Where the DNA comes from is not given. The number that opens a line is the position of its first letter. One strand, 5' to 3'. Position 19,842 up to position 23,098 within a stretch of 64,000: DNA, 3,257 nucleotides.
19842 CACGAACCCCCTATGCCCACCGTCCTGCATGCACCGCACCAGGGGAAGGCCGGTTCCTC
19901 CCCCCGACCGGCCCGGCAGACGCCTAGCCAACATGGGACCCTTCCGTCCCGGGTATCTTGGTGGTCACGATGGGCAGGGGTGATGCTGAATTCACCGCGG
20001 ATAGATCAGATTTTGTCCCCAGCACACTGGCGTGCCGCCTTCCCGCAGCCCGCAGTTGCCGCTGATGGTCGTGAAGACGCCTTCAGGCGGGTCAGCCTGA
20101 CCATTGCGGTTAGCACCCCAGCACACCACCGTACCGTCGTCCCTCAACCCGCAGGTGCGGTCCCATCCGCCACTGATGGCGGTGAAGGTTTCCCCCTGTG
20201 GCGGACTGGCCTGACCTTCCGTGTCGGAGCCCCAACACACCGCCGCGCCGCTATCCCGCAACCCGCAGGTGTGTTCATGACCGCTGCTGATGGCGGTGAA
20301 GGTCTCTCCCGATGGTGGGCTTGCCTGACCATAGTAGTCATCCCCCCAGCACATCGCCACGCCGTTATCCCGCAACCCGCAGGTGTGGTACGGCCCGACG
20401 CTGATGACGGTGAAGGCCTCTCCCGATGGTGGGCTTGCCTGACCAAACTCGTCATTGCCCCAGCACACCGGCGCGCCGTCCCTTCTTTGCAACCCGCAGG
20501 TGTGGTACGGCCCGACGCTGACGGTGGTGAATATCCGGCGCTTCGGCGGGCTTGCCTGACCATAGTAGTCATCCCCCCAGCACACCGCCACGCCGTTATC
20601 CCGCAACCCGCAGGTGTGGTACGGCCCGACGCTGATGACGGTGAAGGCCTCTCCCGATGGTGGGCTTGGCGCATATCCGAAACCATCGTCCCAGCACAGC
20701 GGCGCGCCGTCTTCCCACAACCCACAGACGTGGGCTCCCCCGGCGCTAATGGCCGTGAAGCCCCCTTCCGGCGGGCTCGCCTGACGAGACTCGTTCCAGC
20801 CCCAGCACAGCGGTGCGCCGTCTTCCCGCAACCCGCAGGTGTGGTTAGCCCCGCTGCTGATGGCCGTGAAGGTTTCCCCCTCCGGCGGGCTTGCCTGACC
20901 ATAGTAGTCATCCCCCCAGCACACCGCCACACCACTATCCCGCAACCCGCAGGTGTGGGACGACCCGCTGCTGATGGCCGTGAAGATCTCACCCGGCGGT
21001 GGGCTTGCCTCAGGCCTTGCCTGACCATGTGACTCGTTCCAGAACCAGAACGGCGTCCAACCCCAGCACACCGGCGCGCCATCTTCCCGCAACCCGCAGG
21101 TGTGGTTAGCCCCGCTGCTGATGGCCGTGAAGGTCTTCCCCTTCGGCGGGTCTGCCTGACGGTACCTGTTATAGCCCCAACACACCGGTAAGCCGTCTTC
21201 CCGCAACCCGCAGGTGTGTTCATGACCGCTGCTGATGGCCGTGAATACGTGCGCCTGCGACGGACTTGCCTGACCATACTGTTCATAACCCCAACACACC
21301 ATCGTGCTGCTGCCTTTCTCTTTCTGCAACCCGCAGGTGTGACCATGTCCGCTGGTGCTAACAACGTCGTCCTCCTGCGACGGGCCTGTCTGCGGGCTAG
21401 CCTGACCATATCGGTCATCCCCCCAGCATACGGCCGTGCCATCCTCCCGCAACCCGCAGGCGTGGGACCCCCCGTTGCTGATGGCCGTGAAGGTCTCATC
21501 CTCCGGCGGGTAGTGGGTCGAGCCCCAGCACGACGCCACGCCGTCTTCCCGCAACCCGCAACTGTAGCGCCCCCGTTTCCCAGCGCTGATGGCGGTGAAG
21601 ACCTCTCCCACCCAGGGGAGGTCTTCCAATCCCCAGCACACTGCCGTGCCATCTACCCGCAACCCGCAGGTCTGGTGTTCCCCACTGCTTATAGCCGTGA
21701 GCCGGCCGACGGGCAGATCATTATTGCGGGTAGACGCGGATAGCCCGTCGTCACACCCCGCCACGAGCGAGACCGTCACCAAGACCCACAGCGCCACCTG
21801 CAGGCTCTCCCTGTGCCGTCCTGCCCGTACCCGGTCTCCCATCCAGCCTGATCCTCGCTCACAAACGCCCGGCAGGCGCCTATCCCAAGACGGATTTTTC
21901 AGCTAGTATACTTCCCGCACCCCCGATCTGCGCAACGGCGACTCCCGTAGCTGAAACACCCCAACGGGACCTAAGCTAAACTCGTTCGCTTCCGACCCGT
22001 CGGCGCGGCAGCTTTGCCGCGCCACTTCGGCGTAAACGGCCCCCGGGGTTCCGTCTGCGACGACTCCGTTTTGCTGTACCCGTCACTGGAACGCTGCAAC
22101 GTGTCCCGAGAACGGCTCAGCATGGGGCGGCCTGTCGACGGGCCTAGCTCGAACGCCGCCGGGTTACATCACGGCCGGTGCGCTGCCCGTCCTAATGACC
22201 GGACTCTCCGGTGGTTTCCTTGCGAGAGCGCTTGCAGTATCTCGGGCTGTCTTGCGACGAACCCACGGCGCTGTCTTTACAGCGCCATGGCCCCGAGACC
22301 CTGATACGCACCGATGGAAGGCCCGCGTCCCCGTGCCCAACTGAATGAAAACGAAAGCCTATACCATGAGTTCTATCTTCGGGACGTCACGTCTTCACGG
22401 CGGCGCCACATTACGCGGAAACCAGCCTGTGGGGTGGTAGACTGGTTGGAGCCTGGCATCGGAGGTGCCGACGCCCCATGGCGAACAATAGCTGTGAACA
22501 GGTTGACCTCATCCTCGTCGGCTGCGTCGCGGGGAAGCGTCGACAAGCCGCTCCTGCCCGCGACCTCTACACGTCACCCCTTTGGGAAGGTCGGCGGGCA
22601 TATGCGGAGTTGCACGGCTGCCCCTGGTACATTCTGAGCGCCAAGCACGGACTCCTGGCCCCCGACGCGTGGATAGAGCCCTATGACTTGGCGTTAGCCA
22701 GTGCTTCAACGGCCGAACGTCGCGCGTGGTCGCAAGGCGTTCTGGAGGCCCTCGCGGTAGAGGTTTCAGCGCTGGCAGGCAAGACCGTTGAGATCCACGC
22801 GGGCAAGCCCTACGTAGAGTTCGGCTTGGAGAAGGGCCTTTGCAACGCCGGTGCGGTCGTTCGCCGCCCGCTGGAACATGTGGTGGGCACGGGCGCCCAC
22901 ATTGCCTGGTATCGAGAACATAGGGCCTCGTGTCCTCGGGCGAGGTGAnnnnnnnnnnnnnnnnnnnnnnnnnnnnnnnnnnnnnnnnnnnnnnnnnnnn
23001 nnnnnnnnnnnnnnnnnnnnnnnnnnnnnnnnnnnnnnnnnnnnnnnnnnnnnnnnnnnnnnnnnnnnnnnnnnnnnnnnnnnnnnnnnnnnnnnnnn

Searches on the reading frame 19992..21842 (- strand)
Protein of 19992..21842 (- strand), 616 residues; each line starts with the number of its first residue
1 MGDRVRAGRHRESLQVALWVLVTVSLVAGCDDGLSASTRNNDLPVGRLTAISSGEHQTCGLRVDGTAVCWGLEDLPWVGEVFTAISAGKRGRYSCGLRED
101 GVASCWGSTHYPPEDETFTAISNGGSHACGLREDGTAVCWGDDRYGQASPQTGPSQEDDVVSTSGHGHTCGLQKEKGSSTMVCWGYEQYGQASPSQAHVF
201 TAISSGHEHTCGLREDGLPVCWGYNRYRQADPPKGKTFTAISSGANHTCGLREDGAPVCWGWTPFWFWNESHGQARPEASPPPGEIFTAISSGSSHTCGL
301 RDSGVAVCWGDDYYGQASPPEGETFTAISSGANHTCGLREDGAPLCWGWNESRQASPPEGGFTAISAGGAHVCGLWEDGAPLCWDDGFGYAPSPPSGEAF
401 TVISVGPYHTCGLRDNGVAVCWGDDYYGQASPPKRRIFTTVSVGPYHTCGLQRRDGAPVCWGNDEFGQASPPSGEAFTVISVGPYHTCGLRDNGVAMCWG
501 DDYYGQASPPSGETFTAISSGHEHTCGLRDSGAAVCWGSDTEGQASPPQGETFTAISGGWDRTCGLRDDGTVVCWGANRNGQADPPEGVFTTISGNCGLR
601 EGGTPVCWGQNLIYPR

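Call 14: search_protein_families(library=pfam, proteins=[window:19992-21842:-], max_evalue=0.01)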
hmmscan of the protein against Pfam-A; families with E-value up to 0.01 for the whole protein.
window:19992-21842:- (616 aa): 3 families
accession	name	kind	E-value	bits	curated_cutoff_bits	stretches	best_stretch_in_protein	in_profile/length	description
PF13540.12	RCC1_2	-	9.4e-92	299.3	22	10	554-582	2-30/30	Regulator of chromosome condensation (RCC1) repeat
PF25390.1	WD40_RLD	-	2.3e-46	159.2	150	3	323-582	31-329/363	RCC1-like domain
PF07991.19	KARI_N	-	0.0025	17.9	20.6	0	519-544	14-39/165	Acetohydroxy acid isomeroreductase, NADPH-binding domain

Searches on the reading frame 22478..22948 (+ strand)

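Call 14: search_protein_families(library=pfam, proteins=[window:22478-22948:+], max_evalue=0.01)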
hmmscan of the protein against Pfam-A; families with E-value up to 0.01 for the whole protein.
window:22478-22948:+ (156 aa): 1 family
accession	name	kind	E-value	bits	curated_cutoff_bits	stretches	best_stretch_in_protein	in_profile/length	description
PF21818.3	DUF6884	-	3.9e-40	137.6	30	1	12-147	2-135/135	Family of unknown function (DUF6884)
